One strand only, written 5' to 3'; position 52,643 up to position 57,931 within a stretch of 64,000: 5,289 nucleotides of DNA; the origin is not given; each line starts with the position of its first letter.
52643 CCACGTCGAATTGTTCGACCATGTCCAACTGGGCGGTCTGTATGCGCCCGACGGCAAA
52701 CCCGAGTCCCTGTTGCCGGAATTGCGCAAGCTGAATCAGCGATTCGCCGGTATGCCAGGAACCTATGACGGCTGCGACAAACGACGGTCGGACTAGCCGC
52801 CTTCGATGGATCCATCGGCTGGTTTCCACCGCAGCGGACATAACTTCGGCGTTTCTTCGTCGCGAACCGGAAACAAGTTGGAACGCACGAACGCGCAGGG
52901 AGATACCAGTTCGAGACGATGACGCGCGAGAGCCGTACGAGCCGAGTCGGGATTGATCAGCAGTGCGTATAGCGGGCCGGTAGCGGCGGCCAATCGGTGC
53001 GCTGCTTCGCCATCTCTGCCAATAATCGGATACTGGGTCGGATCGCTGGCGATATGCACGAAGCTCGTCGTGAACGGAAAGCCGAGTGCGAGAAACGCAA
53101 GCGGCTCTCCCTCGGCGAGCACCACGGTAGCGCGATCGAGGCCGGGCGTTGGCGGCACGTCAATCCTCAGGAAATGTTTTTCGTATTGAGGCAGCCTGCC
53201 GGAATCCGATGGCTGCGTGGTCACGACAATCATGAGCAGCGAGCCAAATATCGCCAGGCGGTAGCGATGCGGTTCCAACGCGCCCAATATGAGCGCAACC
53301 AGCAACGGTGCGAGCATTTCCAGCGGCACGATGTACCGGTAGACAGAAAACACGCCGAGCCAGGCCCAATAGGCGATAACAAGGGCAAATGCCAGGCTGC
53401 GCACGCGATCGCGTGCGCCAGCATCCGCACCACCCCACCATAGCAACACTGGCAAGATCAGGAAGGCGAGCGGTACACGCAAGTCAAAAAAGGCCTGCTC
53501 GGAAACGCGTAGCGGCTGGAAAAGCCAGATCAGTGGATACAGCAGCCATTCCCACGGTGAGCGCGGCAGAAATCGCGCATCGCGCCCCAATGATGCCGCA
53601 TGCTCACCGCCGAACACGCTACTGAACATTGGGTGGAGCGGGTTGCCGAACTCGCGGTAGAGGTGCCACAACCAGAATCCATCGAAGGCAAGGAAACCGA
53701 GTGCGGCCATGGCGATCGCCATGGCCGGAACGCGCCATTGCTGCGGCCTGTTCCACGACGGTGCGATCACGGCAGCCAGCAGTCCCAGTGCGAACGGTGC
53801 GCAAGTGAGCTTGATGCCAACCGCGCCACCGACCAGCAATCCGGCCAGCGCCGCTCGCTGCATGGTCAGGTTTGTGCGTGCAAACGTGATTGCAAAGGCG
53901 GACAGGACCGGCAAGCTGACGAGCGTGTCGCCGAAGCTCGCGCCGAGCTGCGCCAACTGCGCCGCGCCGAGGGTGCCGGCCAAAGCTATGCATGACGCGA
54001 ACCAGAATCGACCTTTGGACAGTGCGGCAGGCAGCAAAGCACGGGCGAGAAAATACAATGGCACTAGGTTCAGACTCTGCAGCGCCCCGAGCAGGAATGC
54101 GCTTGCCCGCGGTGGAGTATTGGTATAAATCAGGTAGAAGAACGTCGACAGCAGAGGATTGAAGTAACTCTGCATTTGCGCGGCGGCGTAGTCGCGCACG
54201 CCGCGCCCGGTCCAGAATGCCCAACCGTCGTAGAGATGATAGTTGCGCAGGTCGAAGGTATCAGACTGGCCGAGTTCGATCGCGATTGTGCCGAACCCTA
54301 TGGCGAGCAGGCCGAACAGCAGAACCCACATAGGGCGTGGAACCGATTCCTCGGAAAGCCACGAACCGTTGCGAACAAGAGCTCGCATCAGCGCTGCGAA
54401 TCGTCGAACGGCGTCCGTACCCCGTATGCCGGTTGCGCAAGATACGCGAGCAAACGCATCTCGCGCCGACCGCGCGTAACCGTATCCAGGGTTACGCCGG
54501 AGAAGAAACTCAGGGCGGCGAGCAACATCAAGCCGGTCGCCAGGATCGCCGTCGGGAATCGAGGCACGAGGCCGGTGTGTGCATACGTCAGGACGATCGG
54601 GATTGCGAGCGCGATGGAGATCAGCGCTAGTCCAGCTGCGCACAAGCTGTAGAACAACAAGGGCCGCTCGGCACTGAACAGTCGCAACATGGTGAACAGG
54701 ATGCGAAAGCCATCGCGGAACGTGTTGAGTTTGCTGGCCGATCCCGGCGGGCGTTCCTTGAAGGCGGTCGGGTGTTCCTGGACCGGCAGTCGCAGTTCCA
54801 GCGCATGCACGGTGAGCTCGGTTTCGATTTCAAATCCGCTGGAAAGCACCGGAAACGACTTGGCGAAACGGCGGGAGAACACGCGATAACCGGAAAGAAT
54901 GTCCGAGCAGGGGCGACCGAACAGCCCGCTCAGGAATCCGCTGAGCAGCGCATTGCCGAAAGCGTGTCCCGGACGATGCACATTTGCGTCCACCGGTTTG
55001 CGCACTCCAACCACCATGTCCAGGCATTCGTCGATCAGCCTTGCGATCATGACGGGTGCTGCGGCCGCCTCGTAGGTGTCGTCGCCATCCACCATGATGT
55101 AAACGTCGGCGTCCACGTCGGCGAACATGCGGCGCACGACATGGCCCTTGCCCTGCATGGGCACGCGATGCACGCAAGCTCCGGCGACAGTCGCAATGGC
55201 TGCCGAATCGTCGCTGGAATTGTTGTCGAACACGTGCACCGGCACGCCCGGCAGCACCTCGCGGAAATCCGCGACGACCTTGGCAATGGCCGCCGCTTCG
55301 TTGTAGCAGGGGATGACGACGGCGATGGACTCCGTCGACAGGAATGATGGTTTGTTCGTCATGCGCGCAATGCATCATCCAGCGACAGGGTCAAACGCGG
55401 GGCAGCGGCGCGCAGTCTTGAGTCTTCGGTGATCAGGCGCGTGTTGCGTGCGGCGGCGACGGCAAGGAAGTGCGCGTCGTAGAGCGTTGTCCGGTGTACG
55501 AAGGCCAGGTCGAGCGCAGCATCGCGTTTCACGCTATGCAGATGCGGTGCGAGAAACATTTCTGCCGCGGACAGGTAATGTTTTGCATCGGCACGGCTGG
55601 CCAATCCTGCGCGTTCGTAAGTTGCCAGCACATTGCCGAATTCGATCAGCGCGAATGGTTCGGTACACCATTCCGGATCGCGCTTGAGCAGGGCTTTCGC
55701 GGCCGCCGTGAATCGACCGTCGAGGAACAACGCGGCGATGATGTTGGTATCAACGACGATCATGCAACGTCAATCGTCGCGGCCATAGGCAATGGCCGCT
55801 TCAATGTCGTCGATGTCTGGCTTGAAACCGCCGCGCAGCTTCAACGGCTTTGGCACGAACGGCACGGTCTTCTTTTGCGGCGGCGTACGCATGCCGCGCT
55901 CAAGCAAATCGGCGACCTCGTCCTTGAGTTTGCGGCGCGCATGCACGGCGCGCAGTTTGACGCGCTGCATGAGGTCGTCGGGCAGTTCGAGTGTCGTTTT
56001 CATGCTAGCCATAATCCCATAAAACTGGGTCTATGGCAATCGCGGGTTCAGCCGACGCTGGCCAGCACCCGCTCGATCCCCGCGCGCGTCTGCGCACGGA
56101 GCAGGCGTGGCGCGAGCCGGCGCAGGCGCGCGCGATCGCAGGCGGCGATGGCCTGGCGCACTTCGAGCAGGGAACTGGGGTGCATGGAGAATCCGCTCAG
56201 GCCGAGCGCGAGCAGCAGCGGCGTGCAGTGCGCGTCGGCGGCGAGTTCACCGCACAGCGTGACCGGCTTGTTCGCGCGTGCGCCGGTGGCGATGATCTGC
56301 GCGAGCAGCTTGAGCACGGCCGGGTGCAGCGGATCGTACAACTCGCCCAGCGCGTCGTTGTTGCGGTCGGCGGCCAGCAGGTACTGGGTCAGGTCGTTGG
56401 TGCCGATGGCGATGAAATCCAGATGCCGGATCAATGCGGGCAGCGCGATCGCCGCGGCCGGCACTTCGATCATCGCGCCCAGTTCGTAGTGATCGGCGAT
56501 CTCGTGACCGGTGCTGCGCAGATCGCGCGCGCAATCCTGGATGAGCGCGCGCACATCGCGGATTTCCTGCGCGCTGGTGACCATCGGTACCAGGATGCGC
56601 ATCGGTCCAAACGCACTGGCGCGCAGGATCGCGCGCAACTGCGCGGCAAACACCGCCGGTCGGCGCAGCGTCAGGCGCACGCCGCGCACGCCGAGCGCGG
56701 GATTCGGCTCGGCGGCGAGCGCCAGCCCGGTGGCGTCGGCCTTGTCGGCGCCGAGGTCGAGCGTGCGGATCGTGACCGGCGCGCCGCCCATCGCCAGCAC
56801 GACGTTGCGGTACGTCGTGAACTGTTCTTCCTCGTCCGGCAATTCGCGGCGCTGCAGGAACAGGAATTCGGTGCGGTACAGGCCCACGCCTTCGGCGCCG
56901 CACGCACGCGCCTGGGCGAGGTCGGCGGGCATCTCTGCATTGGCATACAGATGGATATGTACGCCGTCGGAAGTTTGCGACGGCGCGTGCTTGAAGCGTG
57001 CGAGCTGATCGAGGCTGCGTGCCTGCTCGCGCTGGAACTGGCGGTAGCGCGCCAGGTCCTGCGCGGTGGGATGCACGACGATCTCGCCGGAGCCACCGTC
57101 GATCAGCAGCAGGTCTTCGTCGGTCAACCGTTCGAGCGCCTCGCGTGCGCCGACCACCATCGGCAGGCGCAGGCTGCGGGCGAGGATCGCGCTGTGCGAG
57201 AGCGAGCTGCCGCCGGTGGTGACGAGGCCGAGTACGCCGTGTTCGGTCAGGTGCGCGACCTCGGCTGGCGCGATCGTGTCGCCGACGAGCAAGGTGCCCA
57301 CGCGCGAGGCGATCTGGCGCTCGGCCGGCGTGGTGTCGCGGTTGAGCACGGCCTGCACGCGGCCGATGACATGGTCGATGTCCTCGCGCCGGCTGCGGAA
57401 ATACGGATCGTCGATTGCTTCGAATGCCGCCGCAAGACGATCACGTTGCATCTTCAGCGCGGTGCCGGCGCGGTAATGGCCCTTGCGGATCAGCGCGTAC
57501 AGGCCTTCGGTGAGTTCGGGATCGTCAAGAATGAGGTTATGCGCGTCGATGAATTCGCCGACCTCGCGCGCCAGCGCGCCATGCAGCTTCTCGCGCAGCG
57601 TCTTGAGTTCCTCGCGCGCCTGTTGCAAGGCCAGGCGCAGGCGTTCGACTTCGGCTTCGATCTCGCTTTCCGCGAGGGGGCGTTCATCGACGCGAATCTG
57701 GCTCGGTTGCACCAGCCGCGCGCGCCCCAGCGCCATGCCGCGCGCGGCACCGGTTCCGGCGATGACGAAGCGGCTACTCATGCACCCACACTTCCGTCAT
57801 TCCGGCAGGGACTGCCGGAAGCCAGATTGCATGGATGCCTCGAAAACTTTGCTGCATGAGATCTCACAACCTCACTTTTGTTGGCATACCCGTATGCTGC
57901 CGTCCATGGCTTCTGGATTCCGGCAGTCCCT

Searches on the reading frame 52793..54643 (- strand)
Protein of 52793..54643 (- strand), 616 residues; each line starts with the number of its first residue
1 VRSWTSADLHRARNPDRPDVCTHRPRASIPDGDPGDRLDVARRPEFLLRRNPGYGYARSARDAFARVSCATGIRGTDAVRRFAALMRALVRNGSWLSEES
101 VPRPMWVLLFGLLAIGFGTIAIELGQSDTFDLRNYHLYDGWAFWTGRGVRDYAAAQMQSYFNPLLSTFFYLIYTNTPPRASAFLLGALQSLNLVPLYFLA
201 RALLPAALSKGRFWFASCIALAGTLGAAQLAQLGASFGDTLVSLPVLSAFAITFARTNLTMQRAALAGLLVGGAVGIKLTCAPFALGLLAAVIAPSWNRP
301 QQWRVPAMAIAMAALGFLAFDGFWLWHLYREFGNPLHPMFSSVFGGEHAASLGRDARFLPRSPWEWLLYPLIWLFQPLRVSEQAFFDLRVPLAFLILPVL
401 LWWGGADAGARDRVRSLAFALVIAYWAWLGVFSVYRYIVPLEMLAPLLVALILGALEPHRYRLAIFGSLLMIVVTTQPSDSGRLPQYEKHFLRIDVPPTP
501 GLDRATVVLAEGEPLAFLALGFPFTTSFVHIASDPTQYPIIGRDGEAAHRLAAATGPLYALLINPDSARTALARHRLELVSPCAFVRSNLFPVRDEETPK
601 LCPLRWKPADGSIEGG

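Call 6: search_protein_families(library=pfam, proteins=[window:52793-54643:-], max_evalue=0.001)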
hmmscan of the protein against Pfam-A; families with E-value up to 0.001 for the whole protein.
window:52793-54643:- (616 aa): 0 families

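Call 7: search_protein_families(library=ncbifam, proteins=[window:52793-54643:-], max_evalue=0.001)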
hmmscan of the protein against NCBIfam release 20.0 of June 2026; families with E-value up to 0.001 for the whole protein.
window:52793-54643:- (616 aa): 0 families

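Call 13: search_protein_families(library=pfam, proteins=[window:52793-54643:-], max_evalue=0.05)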
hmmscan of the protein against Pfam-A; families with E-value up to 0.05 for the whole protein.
window:52793-54643:- (616 aa): 0 families

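Call 66: search_solved_structures(query=window:52793-54400:-, max_evalue=1)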
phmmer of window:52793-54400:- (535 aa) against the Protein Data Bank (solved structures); distinct sequences matched with E-value up to 1: 0.

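Call 67: search_protein_families(library=ncbifam, proteins=[window:52793-54400:-], max_evalue=0.01)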
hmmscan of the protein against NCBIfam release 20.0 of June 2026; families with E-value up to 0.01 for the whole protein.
window:52793-54400:- (535 aa): 0 families

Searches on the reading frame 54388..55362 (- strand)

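Call 6: search_protein_families(library=pfam, proteins=[window:54388-55362:-], max_evalue=0.001)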
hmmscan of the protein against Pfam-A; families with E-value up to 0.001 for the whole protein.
window:54388-55362:- (324 aa): 2 families
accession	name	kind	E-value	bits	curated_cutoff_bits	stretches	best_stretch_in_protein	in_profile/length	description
PF00535.33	Glycos_transf_2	-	1.1e-12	48.6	23.3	1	15-165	2-162/168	Glycosyl transferase family 2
PF13641.12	Glyco_tranf_2_3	-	0.00061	20.3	27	0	13-117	3-119/230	Glycosyltransferase like family 2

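Call 7: search_protein_families(library=ncbifam, proteins=[window:54388-55362:-], max_evalue=0.001)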
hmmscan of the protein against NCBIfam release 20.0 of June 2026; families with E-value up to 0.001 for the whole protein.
window:54388-55362:- (324 aa): 7 families
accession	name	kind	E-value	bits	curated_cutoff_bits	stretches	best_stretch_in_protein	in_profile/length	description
TIGR04182.1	glyco_TIGR04182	equivalog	2.8e-52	178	325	1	13-302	2-289/293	S-layer glycoprotein N-glycosyltransferase AglJ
NF041391.1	DPhHxTase_Halo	equivalog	2.5e-20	72.4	375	1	19-233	3-213/213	dolichyl-phosphate hexose transferase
NF058614.1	PPMAGASynPpgS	equivalog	9.1e-18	64.5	370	1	14-202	3-197/226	polyprenyl-phospho-N-acetylgalactosaminyl synthase PpgS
NF010496.0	PRK13915.1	equivalog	2.2e-09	36.9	262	1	10-100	30-133/307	glucosyl-3-phosphoglycerate synthase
TIGR04283.1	glyco_like_mftF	equivalog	3.7e-06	26.7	182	1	13-74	1-62/221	TIGR04283 family arsenosugar biosynthesis glycosyltransferase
TIGR03937.1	PgaC_IcaA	equivalog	5.1e-06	25.7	422.3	1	5-112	39-153/407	poly-beta-1,6-N-acetyl-D-glucosamine synthase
NF053846.1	glyco_with_XrtP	equivalog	7.2e-05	21.6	520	1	15-61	45-91/440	XrtP-associated glycosyltransferase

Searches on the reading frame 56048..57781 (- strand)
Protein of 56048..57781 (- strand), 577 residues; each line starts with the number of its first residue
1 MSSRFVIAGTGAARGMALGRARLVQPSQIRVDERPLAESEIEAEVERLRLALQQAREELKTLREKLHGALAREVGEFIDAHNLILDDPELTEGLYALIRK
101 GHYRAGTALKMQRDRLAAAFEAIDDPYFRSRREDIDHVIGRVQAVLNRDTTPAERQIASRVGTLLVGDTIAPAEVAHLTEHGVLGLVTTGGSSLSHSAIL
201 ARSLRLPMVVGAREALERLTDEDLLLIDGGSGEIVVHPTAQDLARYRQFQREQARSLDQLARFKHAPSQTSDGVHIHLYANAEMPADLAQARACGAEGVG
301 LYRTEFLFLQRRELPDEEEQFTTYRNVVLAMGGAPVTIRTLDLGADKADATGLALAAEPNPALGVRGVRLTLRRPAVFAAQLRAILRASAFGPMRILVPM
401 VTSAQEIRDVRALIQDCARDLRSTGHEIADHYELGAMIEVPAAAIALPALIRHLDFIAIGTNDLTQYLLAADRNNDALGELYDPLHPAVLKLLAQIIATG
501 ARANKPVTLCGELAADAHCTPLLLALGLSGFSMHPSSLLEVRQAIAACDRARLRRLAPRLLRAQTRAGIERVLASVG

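Call 13: search_protein_families(library=pfam, proteins=[window:56048-57781:-], max_evalue=0.05)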
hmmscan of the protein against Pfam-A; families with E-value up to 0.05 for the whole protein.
window:56048-57781:- (577 aa): 5 families
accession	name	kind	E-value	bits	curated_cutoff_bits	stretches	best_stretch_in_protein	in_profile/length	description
PF02896.24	PEP-utilizers_C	-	2.8e-102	342.3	22.8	1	259-548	3-291/293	PEP-utilising enzyme, PEP-binding domain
PF05524.18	PEP-utilisers_N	-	3.2e-28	98.8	24.4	1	9-131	2-121/121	PEP-utilising enzyme, N-terminal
PF00391.29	PEP-utilizers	-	2.5e-16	59.5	23.1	1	162-232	4-72/72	PEP-utilising enzyme, mobile domain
PF03328.21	HpcH_HpaI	-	6.4e-05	22.8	25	1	367-470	59-160/221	HpcH/HpaI aldolase/citrate lyase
PF00392.27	GntR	-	0.0037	17.3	27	0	212-232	41-61/64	Bacterial regulatory proteins, gntR family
